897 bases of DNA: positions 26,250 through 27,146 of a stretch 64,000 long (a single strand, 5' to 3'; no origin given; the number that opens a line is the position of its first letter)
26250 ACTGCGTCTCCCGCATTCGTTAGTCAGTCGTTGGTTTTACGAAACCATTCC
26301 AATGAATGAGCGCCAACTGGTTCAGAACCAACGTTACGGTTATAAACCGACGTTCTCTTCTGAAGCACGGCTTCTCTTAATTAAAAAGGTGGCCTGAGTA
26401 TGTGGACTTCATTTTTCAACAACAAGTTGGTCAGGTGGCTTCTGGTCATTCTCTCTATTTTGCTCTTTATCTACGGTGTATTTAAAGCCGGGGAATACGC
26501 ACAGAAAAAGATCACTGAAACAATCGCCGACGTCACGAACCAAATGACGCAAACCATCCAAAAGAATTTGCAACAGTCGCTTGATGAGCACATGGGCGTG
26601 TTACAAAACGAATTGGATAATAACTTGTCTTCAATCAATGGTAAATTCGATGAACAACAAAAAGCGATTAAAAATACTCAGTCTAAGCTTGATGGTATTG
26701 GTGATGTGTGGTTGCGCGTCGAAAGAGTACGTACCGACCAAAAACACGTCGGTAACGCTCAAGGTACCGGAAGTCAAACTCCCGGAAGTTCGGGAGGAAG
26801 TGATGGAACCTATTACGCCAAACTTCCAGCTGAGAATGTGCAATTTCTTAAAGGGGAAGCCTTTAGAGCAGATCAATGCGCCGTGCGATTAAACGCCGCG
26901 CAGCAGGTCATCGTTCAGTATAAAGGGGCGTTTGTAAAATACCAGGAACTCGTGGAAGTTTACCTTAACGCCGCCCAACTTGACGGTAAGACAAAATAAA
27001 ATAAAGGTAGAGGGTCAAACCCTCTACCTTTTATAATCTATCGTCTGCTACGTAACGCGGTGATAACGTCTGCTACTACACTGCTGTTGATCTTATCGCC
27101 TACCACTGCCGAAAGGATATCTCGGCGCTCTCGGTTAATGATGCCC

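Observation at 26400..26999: Rz/Rz1-like embedded spanin pair sitting inside the tail-fibre block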

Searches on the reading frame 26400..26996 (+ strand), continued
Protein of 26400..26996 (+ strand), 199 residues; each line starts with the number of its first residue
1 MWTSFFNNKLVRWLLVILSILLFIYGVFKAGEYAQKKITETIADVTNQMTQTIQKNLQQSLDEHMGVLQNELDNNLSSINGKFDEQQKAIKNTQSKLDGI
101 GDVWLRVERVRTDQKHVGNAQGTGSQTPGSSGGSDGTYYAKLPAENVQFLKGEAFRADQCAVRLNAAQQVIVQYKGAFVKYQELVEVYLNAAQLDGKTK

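Call 82: predict_structure(alignment_id=A2)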
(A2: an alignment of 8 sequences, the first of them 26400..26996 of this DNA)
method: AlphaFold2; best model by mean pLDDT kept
length: 199 residues; sequences in the alignment: 8
mean_pLDDT: 60.2   pTM: 0.29
mean pLDDT of the five models: 60.2, 57.3, 54.0, 49.3, 47.3
residues with pLDDT >= 90: 0; 70-90: 25; 50-70: 138; < 50: 36
segments of 3 or more residues with pLDDT < 50: 108-137
pLDDT, mean of each block of 10 residues (from residue 1): 58 75 71 61 63 65 68 64 69 69 53 42 38 45 64 66 59 55 65 53
secondary structure, 60 per line:
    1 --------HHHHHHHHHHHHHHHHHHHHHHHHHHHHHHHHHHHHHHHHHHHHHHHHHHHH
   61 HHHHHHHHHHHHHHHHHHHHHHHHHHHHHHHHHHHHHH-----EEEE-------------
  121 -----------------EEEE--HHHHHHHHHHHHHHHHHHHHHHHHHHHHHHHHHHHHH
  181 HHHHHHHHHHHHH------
elements in order: H9-98 E104-107 E138-141 H144-193

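Call 88: search_protein_representatives(alignment_id=A6)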
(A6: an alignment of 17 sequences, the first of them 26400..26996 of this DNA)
Query: 17 sequences, 202 profile positions. Proteins with E-value up to 0.001 (for the whole library): 87; up to 1e-10: 10; up to 1e-30: 4. The best 87 are listed.
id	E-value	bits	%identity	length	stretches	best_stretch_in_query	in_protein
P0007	3.9e-80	284.7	-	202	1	2-202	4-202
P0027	8.0e-78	277.1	-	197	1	1-198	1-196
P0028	3.8e-74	265.1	-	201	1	2-200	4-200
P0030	9.8e-66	237.6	-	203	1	2-200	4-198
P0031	1.4e-25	106.5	-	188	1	21-193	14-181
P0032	1.9e-15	73.5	-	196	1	17-189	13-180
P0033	4.9e-15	72.1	-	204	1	17-192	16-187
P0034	3.9e-13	65.9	-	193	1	16-190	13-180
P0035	5.6e-12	62.1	-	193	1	22-188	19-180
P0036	1.1e-11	61.2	-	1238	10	167-194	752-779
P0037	2.8e-10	56.6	-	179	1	17-183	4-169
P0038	7.8e-10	55.1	-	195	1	1-186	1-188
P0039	1.4e-09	54.3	-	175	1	28-186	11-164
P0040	3.8e-09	52.9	-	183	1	12-189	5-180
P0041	4.7e-09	52.6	-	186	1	22-190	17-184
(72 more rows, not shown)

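Call 90: search_protein_families(library=pfam, alignment_id=A8, max_evalue=0.001)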
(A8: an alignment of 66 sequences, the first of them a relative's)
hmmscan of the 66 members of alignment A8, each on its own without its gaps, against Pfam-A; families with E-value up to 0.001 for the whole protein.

A. member 1, P0031 (188 aa): 0 families

B. families by the number of members that match (of 66 scanned): 8 families
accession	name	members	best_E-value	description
PF03245.18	Phage_lysis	41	3e-18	Bacteriophage Rz lysis protein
PF10721.14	DUF2514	4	1.9e-06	Protein of unknown function (DUF2514)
PF05478.16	Prominin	1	0.00046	Prominin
PF01442.23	Apolipoprotein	1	0.00055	Apolipoprotein A1/A4/E domain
PF12935.12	Sec16_N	1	0.00062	Vesicle coat trafficking protein Sec16 N-terminus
PF14362.11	DUF4407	1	0.00073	Domain of unknown function (DUF4407)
PF09787.14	Golgin_A5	1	0.00086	Golgin subfamily A member 5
PF05680.17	ATP-synt_E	1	0.0009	ATP synthase E chain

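Call 103: find_encoding_contigs(protein=P0030, flank=3000, max_places=1)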
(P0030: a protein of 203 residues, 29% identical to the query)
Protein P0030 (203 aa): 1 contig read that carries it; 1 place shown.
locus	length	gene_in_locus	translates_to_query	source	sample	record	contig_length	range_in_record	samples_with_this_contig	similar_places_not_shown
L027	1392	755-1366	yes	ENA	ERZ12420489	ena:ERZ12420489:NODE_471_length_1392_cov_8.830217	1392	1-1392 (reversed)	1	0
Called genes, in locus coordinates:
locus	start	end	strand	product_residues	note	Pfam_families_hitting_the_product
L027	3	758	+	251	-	?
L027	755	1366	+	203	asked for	-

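Call 104: find_encoding_contigs(protein=P0028, flank=3000, max_places=1)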
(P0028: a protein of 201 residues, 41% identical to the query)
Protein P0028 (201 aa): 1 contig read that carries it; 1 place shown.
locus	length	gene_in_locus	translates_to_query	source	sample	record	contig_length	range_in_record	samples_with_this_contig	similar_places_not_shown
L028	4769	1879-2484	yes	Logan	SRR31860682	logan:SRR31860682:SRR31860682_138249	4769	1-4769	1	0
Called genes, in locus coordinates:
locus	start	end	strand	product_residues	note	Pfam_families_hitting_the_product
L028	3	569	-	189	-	?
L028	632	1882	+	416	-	-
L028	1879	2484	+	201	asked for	-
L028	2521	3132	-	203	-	-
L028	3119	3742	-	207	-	PF02223:Thymidylate_kin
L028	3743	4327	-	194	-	-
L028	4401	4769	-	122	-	?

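Call 105: find_encoding_contigs(protein=P0023, flank=4000, max_places=1)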
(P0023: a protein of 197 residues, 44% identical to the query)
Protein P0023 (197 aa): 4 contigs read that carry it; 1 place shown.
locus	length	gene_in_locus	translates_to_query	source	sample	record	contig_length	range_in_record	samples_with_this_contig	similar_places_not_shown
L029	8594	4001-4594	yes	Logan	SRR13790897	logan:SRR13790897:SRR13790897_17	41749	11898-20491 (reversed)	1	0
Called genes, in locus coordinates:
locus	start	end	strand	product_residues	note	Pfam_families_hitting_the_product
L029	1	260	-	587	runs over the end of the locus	PF21882:Gp53-like_C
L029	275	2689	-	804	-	-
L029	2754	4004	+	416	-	-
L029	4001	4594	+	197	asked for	-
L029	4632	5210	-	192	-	-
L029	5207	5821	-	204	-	PF02223:Thymidylate_kin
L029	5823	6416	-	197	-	-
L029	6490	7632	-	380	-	PF25613:DUF7941 (weak)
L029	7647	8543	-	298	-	PF23838:DUF7208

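Call 106: find_encoding_contigs(protein=P0027, flank=3000, max_places=1)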
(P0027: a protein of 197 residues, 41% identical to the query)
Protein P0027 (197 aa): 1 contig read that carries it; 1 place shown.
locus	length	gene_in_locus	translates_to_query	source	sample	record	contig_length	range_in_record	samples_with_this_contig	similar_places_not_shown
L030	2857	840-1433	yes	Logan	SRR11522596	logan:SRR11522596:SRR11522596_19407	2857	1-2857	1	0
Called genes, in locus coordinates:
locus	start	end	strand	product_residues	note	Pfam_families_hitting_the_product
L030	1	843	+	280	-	?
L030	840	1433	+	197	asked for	PF14362:DUF4407 (weak)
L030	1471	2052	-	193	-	-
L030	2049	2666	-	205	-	PF02223:Thymidylate_kin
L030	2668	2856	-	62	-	?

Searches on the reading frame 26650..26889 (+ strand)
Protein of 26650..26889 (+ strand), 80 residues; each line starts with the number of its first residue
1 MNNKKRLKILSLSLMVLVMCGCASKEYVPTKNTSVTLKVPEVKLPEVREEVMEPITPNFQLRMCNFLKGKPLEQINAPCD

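Call 4: search_protein_families(library=pfam, proteins=[window:26650-26889:+], max_evalue=0.01)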
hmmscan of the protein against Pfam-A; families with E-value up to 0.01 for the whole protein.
window:26650-26889:+ (80 aa): 0 families

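Call 5: search_protein_families(library=phrogs, proteins=[window:26650-26889:+], max_evalue=0.01)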
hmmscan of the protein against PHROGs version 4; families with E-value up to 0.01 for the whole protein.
window:26650-26889:+ (80 aa): 2 families
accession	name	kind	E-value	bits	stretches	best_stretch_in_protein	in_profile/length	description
phrog_3198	-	lysis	0.00061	20.2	1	5-62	3-52/68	Rz-like spanin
phrog_29057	-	unknown function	0.0093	16.4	1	13-67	44-97/209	-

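Call 63: search_dna_similar(query=window:26650-26889:+, collection=phages, mode=protein, max_rows=60, max_evalue=1, rows=spread)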
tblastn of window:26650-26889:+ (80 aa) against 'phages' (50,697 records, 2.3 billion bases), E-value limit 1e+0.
Records with a match: 27; places in all: 27; records where one place covers at least 80% of the query: 26.
Best place of each record, by identity: >=99% 8; 80-90% 3; 60-80% 10; <60% 6.
By first word of the organism name: Serratia 15; Klebsiella 5; Erwinia 4; Pectobacterium 1; Acinetobacter 1; Kosakonia 1.
By host as written in the record: Klebsiella pneumoniae 7; Serratia marcescens 3; Klebsiella pneumoniae K6592 2; Serratia marcescens LVF3 2; Serratia marcescens wk2050 2; Serratia marcescens D1 2; Erwinia amylovora B0.1960 (NCAIM, Hungary) 2; Erwinia amylovora 2; and 5 more.
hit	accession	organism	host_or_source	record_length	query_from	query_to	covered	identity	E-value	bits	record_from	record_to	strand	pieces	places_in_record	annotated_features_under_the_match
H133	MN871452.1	Serratia phage KpZh_1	Klebsiella pneumoniae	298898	1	80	100%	100.0%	3e-46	161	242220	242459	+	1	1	record has no annotation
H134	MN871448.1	Serratia phage KpSz_1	Klebsiella pneumoniae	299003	1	80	100%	100.0%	3e-46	161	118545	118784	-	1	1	record has no annotation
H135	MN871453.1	Serratia phage KpZh_LPS_45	Klebsiella pneumoniae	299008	1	80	100%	100.0%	3e-46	161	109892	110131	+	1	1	record has no annotation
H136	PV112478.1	Klebsiella phage LPKP23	Klebsiella pneumoniae LKP303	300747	1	80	100%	100.0%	3e-46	161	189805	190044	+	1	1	hypothetical protein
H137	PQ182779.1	Klebsiella phage vB_kp_MJ359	Klebsiella pneumoniae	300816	1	80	100%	100.0%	3e-46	161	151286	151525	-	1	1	Rz-like spanin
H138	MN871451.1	Serratia phage KpYy_2_45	Klebsiella pneumoniae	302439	1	80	100%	100.0%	3e-46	161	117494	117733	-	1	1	record has no annotation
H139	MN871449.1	Serratia phage KpXa_1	Klebsiella pneumoniae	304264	1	80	100%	100.0%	3e-46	161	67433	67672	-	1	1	record has no annotation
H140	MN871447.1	Serratia phage KpLz_1_41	Klebsiella pneumoniae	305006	1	80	100%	100.0%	3e-46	161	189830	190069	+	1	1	record has no annotation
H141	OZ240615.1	Klebsiella phage vB_KpM_Centimanus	-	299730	1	80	100%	85.0%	5e-39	141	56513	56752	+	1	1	hypothetical protein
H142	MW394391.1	Klebsiella phage vB_KpM_FBKp24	Klebsiella pneumoniae K6592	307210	1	80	100%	85.0%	5e-39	141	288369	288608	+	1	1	putative spanin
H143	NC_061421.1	Klebsiella phage vB_KpM_FBKp24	Klebsiella pneumoniae K6592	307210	1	80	100%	85.0%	5e-39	141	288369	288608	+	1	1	putative spanin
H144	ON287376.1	Serratia phage vB_SmaM-Kodama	Serratia marcescens LVF3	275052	5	79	94%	67.9%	9e-21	89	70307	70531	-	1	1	hypothetical protein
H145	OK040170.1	Serratia phage BUCT660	Serratia marcescens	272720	5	79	94%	67.9%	9e-21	89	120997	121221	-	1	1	i-spanin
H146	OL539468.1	Serratia phage vB_SmaM_Haymo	Serratia marcescens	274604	5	79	94%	67.9%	9e-21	89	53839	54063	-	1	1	hypothetical protein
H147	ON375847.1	Pectobacterium phage vB_ParM-25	Pectobacterium aroidearum strain MO46a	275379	5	79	94%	67.9%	9e-21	89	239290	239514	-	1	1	hypothetical protein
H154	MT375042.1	Acinetobacter phage vB_AbaP_Alexa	Acinetobacter baumannii NIPH 201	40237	2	73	90%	36.5%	6e-5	45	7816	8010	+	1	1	Rz lysis protein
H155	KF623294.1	Erwinia phage PhiEaH1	Erwinia amylovora B0.1960 (NCAIM, ...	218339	5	80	95%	33.3%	8e-3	39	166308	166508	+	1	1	hypothetical protein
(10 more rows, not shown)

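Call 64: get_annotated_region(hit=H154, flank=2500)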
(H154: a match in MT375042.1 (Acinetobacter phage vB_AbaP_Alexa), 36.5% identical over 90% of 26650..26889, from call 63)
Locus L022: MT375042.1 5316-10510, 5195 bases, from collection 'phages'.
description: Acinetobacter phage vB_AbaP_Alexa, complete genome.
organism: Acinetobacter phage vB_AbaP_Alexa (NCBI taxid 2736223)
taxonomy: Viruses; Duplodnaviria; Heunggongvirae; Uroviricota; Caudoviricetes
host: Acinetobacter baumannii NIPH 201; source: sewage water; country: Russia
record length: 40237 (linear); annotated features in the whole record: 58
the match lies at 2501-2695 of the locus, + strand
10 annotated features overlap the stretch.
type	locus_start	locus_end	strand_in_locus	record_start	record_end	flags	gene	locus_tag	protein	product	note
CDS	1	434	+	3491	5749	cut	-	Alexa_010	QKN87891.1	putative primase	orf010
CDS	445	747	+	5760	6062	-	-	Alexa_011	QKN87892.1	hypothetical protein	orf011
CDS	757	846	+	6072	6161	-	-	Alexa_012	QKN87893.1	hypothetical protein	orf012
CDS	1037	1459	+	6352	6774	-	-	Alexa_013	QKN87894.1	transcription regulator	orf013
CDS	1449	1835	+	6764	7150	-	-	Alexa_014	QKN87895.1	putative holin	orf014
CDS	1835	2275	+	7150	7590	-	-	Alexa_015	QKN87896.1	lysozyme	orf015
CDS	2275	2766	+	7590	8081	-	-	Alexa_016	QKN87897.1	Rz lysis protein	orf016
CDS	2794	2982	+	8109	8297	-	-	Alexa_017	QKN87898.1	hypothetical protein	orf017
CDS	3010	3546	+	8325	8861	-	-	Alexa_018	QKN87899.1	DNA packaging protein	orf018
CDS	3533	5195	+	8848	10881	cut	-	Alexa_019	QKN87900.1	terminase large subunit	terminase large subunit orf019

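Call 65: get_annotated_region(hit=H155, flank=3500)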
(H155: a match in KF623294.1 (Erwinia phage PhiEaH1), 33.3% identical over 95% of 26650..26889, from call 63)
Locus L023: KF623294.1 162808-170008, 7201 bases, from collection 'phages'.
description: Erwinia phage PhiEaH1, complete genome.
organism: Erwinia phage PhiEaH1 (NCBI taxid 1401669)
taxonomy: Viruses; Duplodnaviria; Heunggongvirae; Uroviricota; Caudoviricetes; Iapetusvirus; Iapetusvirus EaH1
host: Erwinia amylovora B0.1960 (NCAIM, Hungary); source: fire-blight infected aerial tissue; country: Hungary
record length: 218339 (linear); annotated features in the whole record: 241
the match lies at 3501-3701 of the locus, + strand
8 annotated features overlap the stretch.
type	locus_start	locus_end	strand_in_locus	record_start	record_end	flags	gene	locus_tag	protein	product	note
CDS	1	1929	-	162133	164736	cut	yomR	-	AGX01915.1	YomR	SPBc2 prophage-derived uncharacterized protein yomR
CDS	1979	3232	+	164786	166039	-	-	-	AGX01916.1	virion structural protein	BASYS00197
CDS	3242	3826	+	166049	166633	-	-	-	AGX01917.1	hypothetical protein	BASYS00198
CDS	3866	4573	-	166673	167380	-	-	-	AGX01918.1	hypothetical protein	BASYS00199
CDS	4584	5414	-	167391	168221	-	-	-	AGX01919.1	putative virion structural protein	BASYS00200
CDS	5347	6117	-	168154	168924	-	-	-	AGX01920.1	hypothetical protein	BASYS00201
CDS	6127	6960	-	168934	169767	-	-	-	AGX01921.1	hypothetical protein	BASYS00202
CDS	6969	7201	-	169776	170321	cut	-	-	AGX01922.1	hypothetical protein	BASYS00203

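Call 69: search_protein_families(library=pfam, proteins=[L022:2275-2763:+, L022:2516-2716:+, L023:3242-3823:+, L023:3507-3737:+, window:26650-26889:+], max_evalue=5)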
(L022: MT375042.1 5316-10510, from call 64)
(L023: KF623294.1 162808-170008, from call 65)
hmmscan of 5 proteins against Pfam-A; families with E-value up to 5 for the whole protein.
L022:2275-2763:+ (163 aa): 5 families
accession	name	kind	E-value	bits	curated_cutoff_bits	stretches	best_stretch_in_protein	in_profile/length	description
PF03245.18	Phage_lysis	-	6.2e-10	39.8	25.4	1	35-159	8-125/126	Bacteriophage Rz lysis protein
PF10721.14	DUF2514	-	2.1e-05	25.1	26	1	11-147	5-141/161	Protein of unknown function (DUF2514)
PF19911.4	DUF6384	-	0.013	15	25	1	10-113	103-211/308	Family of unknown function (DUF6384)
PF14885.12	GHL15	-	0.065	13.6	27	1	7-50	215-256/271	Hypothetical glycosyl hydrolase family 15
PF07173.17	GRDP-like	-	0.21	12.7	22.7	1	28-79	28-77/143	Glycine-rich domain-containing protein-like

L022:2516-2716:+ (67 aa): 0 families

L023:3242-3823:+ (194 aa): 1 family
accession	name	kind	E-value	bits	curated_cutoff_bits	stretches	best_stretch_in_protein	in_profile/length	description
PF03245.18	Phage_lysis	-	0.058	14.1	25.4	1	118-165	76-121/126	Bacteriophage Rz lysis protein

L023:3507-3737:+ (77 aa): 0 families

window:26650-26889:+ (80 aa): 0 families

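Call 70: search_protein_families(library=ncbifam, proteins=[L022:2275-2763:+, L022:2516-2716:+, window:26650-26889:+], max_evalue=5)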
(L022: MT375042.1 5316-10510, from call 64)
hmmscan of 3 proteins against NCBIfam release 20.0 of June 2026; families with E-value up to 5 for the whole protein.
L022:2275-2763:+ (163 aa): 2 families
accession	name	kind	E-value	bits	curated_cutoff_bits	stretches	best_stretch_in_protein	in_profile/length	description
NF002435.0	PRK01581.1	equivalog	0.014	14.5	537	1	26-136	16-123/374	polyamine aminopropyltransferase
TIGR01923.1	menE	equivalog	0.028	13.3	330.15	1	45-121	53-131/442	o-succinylbenzoate--CoA ligase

L022:2516-2716:+ (67 aa): 4 families
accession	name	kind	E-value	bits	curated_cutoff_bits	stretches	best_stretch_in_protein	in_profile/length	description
NF010433.1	PRK13859.1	equivalog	0.0083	15.9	60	1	8-52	7-49/55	type IV secretion system lipoprotein VirB7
NF008048.1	PRK10781.1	equivalog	0.02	15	140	1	1-57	1-54/134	Rcs stress response system protein RcsF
NF045606.1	lipo_J517_1871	equivalog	0.12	12.3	60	1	1-31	1-32/133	J517_1871 family lipoprotein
NF007990.1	PRK10718.1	equivalog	0.16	11.7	207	1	4-30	4-30/189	RpoE-regulated lipoprotein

window:26650-26889:+ (80 aa): 2 families
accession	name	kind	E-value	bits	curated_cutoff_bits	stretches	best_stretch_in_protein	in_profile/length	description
NF033216.1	lipo_YgdI_YgdR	subfamily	0.012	15.5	42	1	4-34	1-31/71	YgdI/YgdR family lipoprotein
NF008048.1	PRK10781.1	equivalog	0.081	13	140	1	8-45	2-39/134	Rcs stress response system protein RcsF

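Call 73: find_related_loci(query=L022:2275-2763:+, collection=viral_contigs, flank=1500)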
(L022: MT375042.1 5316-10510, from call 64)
Query L022:2275-2763:+ (163 aa) in viral_contigs; peptide patterns used: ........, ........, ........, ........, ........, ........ (x = any residue, [..] = any of these).
12 stretches matched a pattern, but none encodes a relative of the query by tblastn (E <= 1e-3).
